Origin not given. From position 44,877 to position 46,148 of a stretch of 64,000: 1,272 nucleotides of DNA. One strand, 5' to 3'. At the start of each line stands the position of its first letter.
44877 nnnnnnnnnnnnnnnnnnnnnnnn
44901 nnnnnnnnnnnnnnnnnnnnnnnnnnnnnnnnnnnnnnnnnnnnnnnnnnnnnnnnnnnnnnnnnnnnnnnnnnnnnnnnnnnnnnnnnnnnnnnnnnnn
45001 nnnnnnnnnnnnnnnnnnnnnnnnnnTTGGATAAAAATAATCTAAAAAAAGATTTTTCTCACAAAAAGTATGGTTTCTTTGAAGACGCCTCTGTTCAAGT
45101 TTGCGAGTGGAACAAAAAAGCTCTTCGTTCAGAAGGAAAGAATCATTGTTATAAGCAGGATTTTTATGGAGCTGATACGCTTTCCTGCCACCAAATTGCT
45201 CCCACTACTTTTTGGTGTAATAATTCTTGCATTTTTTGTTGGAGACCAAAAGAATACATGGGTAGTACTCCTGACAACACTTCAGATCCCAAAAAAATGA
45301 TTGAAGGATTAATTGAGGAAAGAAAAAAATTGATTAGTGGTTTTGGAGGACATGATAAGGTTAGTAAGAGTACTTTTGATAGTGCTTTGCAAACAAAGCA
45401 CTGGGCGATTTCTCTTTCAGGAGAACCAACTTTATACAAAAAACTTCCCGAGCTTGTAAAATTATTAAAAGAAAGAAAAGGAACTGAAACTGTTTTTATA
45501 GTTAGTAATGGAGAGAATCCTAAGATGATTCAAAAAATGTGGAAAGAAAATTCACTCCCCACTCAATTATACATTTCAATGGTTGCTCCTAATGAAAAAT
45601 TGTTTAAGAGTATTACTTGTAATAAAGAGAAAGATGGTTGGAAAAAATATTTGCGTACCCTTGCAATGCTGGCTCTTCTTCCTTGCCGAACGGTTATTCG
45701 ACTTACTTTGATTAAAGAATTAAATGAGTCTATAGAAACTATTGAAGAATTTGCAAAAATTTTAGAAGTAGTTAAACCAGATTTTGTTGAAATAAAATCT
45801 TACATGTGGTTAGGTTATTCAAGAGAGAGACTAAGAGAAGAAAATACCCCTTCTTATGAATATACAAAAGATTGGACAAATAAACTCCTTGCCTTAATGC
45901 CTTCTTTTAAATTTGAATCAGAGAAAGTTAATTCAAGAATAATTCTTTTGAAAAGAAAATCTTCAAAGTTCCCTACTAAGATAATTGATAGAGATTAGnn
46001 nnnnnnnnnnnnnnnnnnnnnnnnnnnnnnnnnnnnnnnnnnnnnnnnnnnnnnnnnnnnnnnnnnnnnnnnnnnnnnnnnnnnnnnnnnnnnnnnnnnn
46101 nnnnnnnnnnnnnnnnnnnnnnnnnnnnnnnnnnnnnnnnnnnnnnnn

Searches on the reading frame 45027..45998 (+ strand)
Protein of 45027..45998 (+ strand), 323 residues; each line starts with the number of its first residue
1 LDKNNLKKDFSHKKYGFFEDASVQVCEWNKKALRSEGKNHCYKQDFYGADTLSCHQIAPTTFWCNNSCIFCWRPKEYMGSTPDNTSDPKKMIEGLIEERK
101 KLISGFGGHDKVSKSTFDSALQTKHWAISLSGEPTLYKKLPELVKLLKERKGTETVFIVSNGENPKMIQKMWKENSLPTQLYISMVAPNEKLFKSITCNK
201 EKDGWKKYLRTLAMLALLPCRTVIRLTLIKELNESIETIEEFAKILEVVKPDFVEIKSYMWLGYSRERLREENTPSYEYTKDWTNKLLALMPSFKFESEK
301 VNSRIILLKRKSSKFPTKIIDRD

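Call 15: search_protein_families(library=pfam, max_evalue=0.01, proteins=[window:45027-45998:+])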
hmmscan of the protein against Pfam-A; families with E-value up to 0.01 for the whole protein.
window:45027-45998:+ (323 aa): 2 families
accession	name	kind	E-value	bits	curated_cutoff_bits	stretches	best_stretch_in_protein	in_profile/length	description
PF08608.17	Wyosine_form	-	2.4e-16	60.2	22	1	250-310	3-63/63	Wyosine base formation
PF04055.27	Radical_SAM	-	1.7e-15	58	29.5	1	60-242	3-165/166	Radical SAM superfamily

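Call 30: find_related_loci(query=window:45027-45998:+, collection=genome_contigs, flank=10000)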
Query window:45027-45998:+ (323 aa) in genome_contigs; peptide patterns used: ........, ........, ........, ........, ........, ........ (x = any residue, [..] = any of these).
62 stretches matched a pattern; 31 encode a relative of the query (tblastn E <= 1e-3); 31 distinct loci.
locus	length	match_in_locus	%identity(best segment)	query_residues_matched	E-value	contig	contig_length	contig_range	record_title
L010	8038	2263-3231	78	1-323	9e-175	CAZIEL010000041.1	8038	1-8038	MAG TPA_asm: uncultured archaeon isolate SRP098346_co1_442 genome assembly, contig: NODE_12198_length_8038_cov_9.892146,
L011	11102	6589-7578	73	1-323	2e-160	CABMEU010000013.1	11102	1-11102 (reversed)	uncultured archaeon isolate LFW-252_2 genome assembly, contig: LFW2522_20, whole genome shotgun sequence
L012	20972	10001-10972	73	1-323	2e-160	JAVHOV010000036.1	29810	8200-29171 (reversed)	MAG: archaeon isolate WB02no2_33_12 NODE_788_length_29810_cov_7.657637, whole genome shotgun sequence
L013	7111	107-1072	70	1-322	2e-156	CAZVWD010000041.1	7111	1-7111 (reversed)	MAG TPA_asm: uncultured archaeon isolate SRP178699_co2_403 genome assembly, contig: NODE_12060_length_7111_cov_4.435658,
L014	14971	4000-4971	71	1-323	6e-154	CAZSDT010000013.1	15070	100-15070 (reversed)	MAG TPA_asm: uncultured archaeon isolate SRP263991_co4_519 genome assembly, contig: NODE_5867_length_15070_cov_5.672461,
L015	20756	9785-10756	71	1-323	4e-153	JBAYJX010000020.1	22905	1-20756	MAG: archaeon isolate SO_2016_GW1_66 scaffold03908_OW334_2016, whole genome shotgun sequence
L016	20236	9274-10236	69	1-323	5e-150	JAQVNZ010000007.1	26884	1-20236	MAG: Candidatus ainarchaeum sp. isolate STF1_169 NODE_4046_length_26884_cov_3.896924_Sandtown_F1, whole genome shotgun s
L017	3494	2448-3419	66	1-323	2e-155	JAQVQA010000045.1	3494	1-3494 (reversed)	MAG: Candidatus ainarchaeum sp. isolate STF1_216 NODE_122902_length_3494_cov_21.452331_Sandtown_F1, whole genome shotgun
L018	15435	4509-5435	68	15-323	8e-149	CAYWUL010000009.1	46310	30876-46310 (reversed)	MAG TPA_asm: uncultured archaeon isolate SRP178699_co2_500 genome assembly, contig: NODE_242_length_46310_cov_9.299924,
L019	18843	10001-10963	67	1-323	2e-147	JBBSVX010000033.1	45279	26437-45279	MAG: archaeon isolate H43-bin240_1 H43_bin240_1_000000000033, whole genome shotgun sequence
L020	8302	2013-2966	68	1-322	1e-146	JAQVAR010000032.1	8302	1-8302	MAG: Candidatus ainarchaeum sp. isolate STD2_46 NODE_35018_length_8302_cov_4.397187_Sandtown_D2, whole genome shotgun se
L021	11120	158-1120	66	1-323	3e-146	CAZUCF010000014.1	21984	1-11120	MAG TPA_asm: uncultured archaeon isolate SRP263991_co2_249 genome assembly, contig: NODE_2753_length_21984_cov_15.599799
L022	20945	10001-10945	67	6-323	4e-145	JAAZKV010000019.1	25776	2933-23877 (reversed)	MAG: Candidatus Iainarchaeum archaeon isolate AS22ysBPME_79 126094_AS22, whole genome shotgun sequence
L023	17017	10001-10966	68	1-322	6e-145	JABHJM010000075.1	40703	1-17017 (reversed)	MAG: Candidatus Iainarchaeum archaeon isolate SI037_bin87 k141_596301, whole genome shotgun sequence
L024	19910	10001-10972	65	1-323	1e-142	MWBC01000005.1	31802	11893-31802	MAG: archaeon ADurb.Bin336 isolate ADurb.Bin336 BWY55_contig000005, whole genome shotgun sequence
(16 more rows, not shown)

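Call 73: find_encoding_contigs(protein=window:45027-45998:+, flank=10000, max_places=8)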
Protein window:45027-45998:+ (323 aa): 1 contig read that carries it; 1 place shown.
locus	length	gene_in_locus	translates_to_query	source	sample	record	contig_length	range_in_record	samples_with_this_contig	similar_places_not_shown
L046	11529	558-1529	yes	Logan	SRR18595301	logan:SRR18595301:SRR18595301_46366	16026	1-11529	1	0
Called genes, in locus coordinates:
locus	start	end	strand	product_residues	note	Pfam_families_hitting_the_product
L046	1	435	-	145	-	?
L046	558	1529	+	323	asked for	PF04055:Radical_SAM, PF08608:Wyosine_form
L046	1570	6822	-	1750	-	-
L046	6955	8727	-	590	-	-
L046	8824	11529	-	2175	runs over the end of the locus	-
